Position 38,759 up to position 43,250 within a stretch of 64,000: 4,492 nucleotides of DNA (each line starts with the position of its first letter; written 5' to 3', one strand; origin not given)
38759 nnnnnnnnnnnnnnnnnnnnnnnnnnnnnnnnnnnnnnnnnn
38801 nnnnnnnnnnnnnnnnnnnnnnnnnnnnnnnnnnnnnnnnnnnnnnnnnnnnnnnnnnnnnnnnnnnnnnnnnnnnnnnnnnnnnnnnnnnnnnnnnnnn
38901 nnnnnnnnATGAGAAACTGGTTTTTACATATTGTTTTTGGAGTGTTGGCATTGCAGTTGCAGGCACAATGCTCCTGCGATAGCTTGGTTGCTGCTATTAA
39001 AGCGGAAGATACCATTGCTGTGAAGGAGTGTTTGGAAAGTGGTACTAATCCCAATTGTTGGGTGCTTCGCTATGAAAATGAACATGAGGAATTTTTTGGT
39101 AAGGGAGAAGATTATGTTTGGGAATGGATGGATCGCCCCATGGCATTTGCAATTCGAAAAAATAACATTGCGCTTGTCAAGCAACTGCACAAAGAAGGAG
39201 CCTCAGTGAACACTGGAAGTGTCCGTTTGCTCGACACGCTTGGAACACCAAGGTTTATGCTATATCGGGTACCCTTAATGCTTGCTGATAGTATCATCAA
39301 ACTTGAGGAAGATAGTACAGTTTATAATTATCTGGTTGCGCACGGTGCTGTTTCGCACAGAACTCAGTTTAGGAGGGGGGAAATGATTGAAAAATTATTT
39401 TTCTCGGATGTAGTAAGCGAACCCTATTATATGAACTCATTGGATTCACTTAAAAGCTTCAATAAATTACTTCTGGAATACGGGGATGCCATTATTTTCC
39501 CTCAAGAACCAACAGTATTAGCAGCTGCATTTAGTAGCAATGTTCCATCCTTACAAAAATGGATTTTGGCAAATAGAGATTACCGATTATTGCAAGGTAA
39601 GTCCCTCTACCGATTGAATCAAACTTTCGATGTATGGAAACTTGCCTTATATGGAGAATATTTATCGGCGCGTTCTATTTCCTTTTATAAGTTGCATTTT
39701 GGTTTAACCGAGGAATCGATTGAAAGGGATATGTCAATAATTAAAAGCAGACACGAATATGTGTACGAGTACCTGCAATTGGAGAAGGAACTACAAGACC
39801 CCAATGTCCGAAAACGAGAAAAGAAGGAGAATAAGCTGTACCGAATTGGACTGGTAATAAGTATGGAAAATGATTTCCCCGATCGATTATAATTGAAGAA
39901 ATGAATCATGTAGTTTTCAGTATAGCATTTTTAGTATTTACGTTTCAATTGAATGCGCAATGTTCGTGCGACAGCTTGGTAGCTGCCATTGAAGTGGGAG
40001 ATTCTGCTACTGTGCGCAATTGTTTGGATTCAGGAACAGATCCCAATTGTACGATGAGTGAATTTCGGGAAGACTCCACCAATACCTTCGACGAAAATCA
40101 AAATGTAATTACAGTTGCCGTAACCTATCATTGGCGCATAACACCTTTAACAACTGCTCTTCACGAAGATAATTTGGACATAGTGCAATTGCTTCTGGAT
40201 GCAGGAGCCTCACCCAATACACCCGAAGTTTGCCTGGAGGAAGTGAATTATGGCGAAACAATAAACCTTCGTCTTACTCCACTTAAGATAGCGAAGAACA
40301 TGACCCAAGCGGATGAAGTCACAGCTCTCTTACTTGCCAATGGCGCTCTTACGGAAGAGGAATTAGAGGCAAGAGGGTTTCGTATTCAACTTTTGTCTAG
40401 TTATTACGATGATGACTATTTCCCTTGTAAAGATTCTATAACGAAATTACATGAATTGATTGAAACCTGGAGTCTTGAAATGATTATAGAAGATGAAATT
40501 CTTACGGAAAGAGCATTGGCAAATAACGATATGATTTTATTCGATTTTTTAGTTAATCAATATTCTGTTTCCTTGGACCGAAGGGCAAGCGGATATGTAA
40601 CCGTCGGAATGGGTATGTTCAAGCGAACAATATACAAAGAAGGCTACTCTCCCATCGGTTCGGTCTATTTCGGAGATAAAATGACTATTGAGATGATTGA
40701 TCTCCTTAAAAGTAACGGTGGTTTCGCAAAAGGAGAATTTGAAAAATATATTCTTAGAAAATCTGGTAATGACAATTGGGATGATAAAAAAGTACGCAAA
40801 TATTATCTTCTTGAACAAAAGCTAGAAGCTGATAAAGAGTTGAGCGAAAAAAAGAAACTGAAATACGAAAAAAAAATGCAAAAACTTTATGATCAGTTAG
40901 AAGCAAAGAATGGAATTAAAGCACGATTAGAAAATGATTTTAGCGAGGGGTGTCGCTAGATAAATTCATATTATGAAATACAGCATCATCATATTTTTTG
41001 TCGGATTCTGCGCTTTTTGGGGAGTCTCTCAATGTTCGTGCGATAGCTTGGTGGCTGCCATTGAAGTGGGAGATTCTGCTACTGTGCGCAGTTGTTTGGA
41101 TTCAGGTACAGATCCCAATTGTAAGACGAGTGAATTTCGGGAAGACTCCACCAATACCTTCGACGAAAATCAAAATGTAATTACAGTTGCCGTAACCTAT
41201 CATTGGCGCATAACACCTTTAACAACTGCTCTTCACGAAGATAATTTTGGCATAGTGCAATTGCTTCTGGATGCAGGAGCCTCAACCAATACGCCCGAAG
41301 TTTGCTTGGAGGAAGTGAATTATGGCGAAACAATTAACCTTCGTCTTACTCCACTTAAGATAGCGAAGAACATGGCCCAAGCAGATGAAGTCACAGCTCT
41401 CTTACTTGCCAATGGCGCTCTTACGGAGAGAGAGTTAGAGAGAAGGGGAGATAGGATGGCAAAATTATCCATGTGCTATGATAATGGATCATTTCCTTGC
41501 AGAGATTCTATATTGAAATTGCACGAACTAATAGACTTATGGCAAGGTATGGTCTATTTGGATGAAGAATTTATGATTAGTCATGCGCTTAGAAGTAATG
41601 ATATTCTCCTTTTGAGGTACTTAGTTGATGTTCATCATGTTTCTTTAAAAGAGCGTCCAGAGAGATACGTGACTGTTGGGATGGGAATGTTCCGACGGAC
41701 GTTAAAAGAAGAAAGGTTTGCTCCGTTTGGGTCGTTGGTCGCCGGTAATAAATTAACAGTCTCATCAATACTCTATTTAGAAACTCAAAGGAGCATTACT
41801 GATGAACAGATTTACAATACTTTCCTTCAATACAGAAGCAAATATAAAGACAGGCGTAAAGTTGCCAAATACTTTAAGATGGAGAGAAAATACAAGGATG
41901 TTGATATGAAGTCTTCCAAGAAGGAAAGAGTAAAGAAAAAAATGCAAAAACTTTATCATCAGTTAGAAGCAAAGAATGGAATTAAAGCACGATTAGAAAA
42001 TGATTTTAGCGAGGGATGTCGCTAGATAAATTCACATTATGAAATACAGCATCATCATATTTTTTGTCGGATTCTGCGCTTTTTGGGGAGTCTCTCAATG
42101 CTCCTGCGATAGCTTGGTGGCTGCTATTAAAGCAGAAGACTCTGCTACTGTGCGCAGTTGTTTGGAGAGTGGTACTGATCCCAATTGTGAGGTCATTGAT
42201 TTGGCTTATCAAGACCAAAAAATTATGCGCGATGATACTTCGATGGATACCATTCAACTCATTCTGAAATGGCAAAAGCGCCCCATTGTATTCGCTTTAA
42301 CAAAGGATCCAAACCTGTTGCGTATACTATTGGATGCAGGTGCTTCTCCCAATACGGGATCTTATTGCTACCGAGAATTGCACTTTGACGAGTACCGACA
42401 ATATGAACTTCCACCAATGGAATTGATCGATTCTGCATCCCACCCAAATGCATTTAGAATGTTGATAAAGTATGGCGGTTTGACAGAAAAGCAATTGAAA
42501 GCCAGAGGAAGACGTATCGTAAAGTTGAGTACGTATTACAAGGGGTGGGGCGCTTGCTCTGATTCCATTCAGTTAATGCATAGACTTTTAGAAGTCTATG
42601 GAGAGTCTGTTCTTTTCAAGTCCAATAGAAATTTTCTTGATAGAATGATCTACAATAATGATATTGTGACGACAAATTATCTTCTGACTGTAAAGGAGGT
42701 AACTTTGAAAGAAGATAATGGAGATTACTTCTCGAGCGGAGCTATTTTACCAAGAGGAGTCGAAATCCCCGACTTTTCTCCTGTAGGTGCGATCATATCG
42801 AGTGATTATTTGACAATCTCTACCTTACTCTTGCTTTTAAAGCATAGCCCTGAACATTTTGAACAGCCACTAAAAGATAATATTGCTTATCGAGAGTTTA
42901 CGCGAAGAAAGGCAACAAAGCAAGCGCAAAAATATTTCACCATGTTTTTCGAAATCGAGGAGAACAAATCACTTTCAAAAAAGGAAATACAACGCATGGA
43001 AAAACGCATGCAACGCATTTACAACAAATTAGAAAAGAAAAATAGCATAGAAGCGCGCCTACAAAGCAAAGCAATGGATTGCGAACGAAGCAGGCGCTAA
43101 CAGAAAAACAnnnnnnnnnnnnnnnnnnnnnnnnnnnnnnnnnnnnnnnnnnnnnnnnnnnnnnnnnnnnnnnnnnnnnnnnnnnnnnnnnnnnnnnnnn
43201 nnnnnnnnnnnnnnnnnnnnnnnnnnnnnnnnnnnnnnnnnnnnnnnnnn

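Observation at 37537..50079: Satellite seven-gene operon: intact eCIS-type AAA+ ATPase, five mosaic ankyrin paralogs and a 1,960-aa orphan giant protein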

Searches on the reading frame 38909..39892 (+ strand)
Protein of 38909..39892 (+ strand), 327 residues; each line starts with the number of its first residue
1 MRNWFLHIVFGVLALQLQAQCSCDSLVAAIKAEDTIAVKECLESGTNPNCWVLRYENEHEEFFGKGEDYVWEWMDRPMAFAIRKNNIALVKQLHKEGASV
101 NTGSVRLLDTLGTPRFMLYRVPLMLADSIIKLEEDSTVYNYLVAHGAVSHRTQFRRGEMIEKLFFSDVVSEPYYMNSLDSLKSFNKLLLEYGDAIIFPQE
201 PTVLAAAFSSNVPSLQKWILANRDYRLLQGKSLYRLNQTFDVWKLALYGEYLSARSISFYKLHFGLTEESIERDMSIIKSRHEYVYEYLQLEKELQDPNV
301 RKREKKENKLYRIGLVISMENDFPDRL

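Call 4: search_protein_families(library=pfam, proteins=[window:38909-39892:+], max_evalue=0.1)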
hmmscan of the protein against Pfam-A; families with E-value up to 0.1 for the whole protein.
window:38909-39892:+ (327 aa): 1 family
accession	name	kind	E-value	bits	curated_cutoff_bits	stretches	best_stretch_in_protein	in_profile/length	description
PF00023.36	Ank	-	0.065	14.1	21.1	0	80-101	8-29/33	Ankyrin repeat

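Call 9: search_protein_families(library=ncbifam, proteins=[window:38909-39892:+], max_evalue=0.01)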
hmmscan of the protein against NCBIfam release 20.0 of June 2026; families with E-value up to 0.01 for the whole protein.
window:38909-39892:+ (327 aa): 0 families

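Call 26: search_protein_families(library=padloc, proteins=[window:38909-39892:+], max_evalue=0.01)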
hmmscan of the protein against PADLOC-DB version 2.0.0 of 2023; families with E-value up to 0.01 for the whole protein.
window:38909-39892:+ (327 aa): 0 families

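Call 27: search_protein_families(library=phrogs, proteins=[window:38909-39892:+], max_evalue=0.01)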
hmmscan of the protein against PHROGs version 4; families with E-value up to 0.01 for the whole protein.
window:38909-39892:+ (327 aa): 0 families

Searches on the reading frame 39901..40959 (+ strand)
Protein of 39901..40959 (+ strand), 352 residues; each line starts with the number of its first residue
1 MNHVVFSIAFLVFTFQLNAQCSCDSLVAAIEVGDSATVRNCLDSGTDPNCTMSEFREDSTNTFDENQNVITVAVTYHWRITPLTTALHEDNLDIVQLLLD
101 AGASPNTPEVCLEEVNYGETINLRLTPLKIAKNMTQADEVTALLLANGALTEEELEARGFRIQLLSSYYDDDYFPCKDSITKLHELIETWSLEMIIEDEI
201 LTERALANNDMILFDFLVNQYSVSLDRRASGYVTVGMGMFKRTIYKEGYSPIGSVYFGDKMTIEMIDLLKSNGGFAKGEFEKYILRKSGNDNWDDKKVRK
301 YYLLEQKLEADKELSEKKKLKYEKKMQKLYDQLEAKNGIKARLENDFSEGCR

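Call 4: search_protein_families(library=pfam, proteins=[window:39901-40959:+], max_evalue=0.1)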
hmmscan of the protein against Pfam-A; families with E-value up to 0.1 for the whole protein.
window:39901-40959:+ (352 aa): 5 families
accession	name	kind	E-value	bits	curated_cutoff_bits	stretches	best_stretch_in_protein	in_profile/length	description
PF00023.36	Ank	-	5.1e-07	30.1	21.1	1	81-106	4-29/33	Ankyrin repeat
PF13606.12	Ank_3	-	4.8e-05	23.8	22.3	1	80-106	3-29/30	Ankyrin repeat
PF12796.13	Ank_2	-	0.00033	21.6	27.3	1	33-148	8-83/90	Ankyrin repeats (3 copies)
PF13857.12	Ank_5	-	0.0014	19.4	27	0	81-111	18-48/56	Ankyrin repeats (many copies)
PF13637.12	Ank_4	-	0.043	14.6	22.7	0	84-108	2-26/50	Ankyrin repeats (many copies)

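Call 9: search_protein_families(library=ncbifam, proteins=[window:39901-40959:+], max_evalue=0.01)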
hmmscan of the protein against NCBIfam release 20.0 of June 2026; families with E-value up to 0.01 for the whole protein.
window:39901-40959:+ (352 aa): 1 family
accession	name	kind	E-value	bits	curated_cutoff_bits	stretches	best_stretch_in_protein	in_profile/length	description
TIGR00870.1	trp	subfamily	0.00035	18.8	498.75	1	76-207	128-267/747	transient-receptor-potential calcium channel protein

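Call 26: search_protein_families(library=padloc, proteins=[window:39901-40959:+], max_evalue=0.01)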
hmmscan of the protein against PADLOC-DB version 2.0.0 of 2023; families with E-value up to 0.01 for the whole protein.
window:39901-40959:+ (352 aa): 1 family
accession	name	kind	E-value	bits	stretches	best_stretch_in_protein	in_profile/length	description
PDLC04783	PDC-M72A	-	0.00033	18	1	26-150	234-354/392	-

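Call 27: search_protein_families(library=phrogs, proteins=[window:39901-40959:+], max_evalue=0.01)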
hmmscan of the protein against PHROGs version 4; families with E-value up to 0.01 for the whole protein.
window:39901-40959:+ (352 aa): 2 families
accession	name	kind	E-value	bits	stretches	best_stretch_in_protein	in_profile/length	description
phrog_9049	-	unknown function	1.5e-06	25.4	1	22-149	3089-3182/4700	-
phrog_9262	-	unknown function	0.0083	16.6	0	81-110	75-105/253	-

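Call 48: predict_structure(alignment_id=A4)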
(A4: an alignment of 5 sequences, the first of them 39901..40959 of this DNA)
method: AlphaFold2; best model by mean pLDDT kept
length: 352 residues; sequences in the alignment: 5
mean_pLDDT: 70.8   pTM: 0.52
mean pLDDT of the five models: 70.8, 60.1, 57.2, 56.7, 51.2
residues with pLDDT >= 90: 56; 70-90: 135; 50-70: 109; < 50: 52
segments of 3 or more residues with pLDDT < 50: 1-19, 116-122, 169-175, 193-195, 235-242, 348-352
pLDDT, mean of each block of 10 residues (from residue 1): 46 42 89 93 87 70 67 68 92 95 80 52 71 89 88 63 53 52 69 55 76 75 66 45 56 72 81 60 57 77 86 83 92 82 57 35
secondary structure, 60 per line:
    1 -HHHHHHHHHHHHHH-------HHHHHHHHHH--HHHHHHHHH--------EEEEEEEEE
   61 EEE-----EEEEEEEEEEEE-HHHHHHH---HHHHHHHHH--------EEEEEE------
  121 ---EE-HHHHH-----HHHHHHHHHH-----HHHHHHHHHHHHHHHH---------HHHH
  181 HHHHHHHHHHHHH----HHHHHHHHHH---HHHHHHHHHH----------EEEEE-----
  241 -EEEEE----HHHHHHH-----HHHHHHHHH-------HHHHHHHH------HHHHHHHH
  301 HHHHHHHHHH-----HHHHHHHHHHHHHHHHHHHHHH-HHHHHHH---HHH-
elements in order: H2-15 H23-32 H35-43 E52-63 E69-80 H82-88 H92-100 E109-114 H127-131 H137-146 H152-167 H177-193 H198-207 H211-220 E231-235 E242-246 H251-257 H263-271 H279-286 H293-310 H316-337 H339-345

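Call 57: fold_search(model_id=the predicted structure, library=pdb)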
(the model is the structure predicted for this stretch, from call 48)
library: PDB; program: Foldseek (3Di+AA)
matches with E <= 10: 465; with E <= 0.001: 1
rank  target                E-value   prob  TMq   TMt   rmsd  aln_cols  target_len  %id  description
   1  8pwl_B                8.2e-04  0.99  0.21  0.12  20.6       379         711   12  Cryo-EM structure of a full-length HACE1 dimer (released 2024-01-10)
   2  1wdy                  1.0e-03  1.00  0.22  0.27  18.3       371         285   15  Crystal structure of ribonuclease (released 2004-10-05)
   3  4g8k_B                1.4e-03  1.00  0.20  0.24  17.3       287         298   15  Intact sensor domain of human RNase L in the inactive signaling state (released 2012-10-31)
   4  6mol_A                1.6e-03  1.00  0.22  0.18  20.1       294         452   17  Monoextended DARPin M_R12 complex with EpoR (released 2019-06-05)
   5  4qfv_A                1.7e-03  1.00  0.23  0.34  16.7       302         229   19  Crystal structure of a unique ankyrin (released 2015-05-06)
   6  4o1p_D                1.9e-03  1.00  0.23  0.13  19.3       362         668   17  Crystal Structure of RNase L in complex with 2-5A and AMP-PNP (released 2014-02-05)
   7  5lec                  2.0e-03  0.99  0.22  0.17  18.0       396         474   18  Crystal structure of DARPin-DARPin rigid fusion, variant DDD_D12_12_D12_12_D12 (released 2017-08-02)
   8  7jya_C                2.1e-03  1.00  0.21  0.20  19.3       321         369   15  Crystal structure of E3 ligase in complex with peptide (released 2020-10-14)
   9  4o1p_C                2.3e-03  1.00  0.23  0.13  19.1       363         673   17  Crystal Structure of RNase L in complex with 2-5A and AMP-PNP (released 2014-02-05)
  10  5aar                  2.4e-03  1.00  0.21  0.38  15.6       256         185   17  Structure of the ankyrin domain of an Arabidopsis Thaliana potassium channel (released 2016-08-24)
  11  7el6_A                2.7e-03  0.98  0.23  0.23  20.7       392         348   14  Structure of SMCR8 bound FEM1B (released 2021-05-12)
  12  6sa6                  3.1e-03  0.87  0.17  0.16  23.7       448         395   14  DARPin-Armadillo fusion A5 (released 2019-11-20)
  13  6ley_B                3.2e-03  1.00  0.23  0.22  18.7       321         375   15  Structure of Sil1G bound FEM1C (released 2020-10-21)
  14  7cng_B                3.4e-03  1.00  0.25  0.26  16.9       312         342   14  Structure of CDK5R1 bound FEM1B (released 2020-10-21)
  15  6fes_A                3.4e-03  0.93  0.18  0.18  21.4       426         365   14  Crystal structure of novel repeat protein BRIC2 fused to DARPin D12 (released 2018-09-05)
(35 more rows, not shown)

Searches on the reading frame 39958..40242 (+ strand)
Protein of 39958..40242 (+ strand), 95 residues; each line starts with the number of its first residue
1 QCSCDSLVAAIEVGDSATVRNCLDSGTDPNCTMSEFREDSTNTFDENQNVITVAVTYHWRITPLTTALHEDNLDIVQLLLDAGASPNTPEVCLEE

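Call 68: find_related_loci(query=A5, collection=metagenome_contigs, flank=10000)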
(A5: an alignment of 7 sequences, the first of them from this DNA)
Query A5 (95 aa) in metagenome_contigs; peptide patterns used: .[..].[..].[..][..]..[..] (x = any residue, [..] = any of these).
56 stretches matched a pattern; 3 encode a relative of the query (tblastn E <= 1e-3); 3 distinct loci.
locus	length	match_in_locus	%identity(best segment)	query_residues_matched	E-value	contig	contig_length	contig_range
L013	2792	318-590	25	7-87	1e-6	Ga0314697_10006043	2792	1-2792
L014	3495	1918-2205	31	7-90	1e-5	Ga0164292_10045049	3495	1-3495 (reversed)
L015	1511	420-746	29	7-88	2e-5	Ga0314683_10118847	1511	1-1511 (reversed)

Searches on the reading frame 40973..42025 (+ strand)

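Call 4: search_protein_families(library=pfam, proteins=[window:40973-42025:+], max_evalue=0.1)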
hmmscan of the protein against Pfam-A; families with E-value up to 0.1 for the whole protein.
window:40973-42025:+ (350 aa): 4 families
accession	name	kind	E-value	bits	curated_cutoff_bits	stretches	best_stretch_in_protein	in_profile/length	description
PF00023.36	Ank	-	4e-05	24.1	21.1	1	81-106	4-29/33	Ankyrin repeat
PF13606.12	Ank_3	-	4.4e-05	23.9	22.3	0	80-106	3-29/30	Ankyrin repeat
PF12796.13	Ank_2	-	0.00092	20.2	27.3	1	29-149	4-84/90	Ankyrin repeats (3 copies)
PF13637.12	Ank_4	-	0.032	15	22.7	0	33-52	8-27/50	Ankyrin repeats (many copies)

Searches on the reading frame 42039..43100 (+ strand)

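Call 4: search_protein_families(library=pfam, proteins=[window:42039-43100:+], max_evalue=0.1)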
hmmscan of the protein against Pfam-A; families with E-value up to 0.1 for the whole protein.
window:42039-43100:+ (353 aa): 4 families
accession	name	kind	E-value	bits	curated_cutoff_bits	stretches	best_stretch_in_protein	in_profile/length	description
PF20289.3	MComp1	-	0.025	14.8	27.3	1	278-337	37-91/99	ABC-three component (ABC-3C) system Middle Component 1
PF11333.13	DUF3135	-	0.041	14.6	22.7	1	261-333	6-76/81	Protein of unknown function (DUF3135)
PF02582.19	DUF155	-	0.062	13.8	27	0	286-342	114-171/174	RMND1/Sif2-Sif3/Mrx10, DUF155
PF03770.22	IPK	-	0.063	13.6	22.2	0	285-337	72-124/190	Inositol polyphosphate kinase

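Call 9: search_protein_families(library=ncbifam, proteins=[window:42039-43100:+], max_evalue=0.01)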
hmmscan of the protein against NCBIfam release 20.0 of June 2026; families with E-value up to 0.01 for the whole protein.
window:42039-43100:+ (353 aa): 0 families

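Call 26: search_protein_families(library=padloc, proteins=[window:42039-43100:+], max_evalue=0.01)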
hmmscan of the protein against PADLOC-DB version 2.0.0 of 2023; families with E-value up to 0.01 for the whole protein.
window:42039-43100:+ (353 aa): 0 families

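Call 27: search_protein_families(library=phrogs, proteins=[window:42039-43100:+], max_evalue=0.01)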
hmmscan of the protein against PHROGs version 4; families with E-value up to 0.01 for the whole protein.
window:42039-43100:+ (353 aa): 0 families
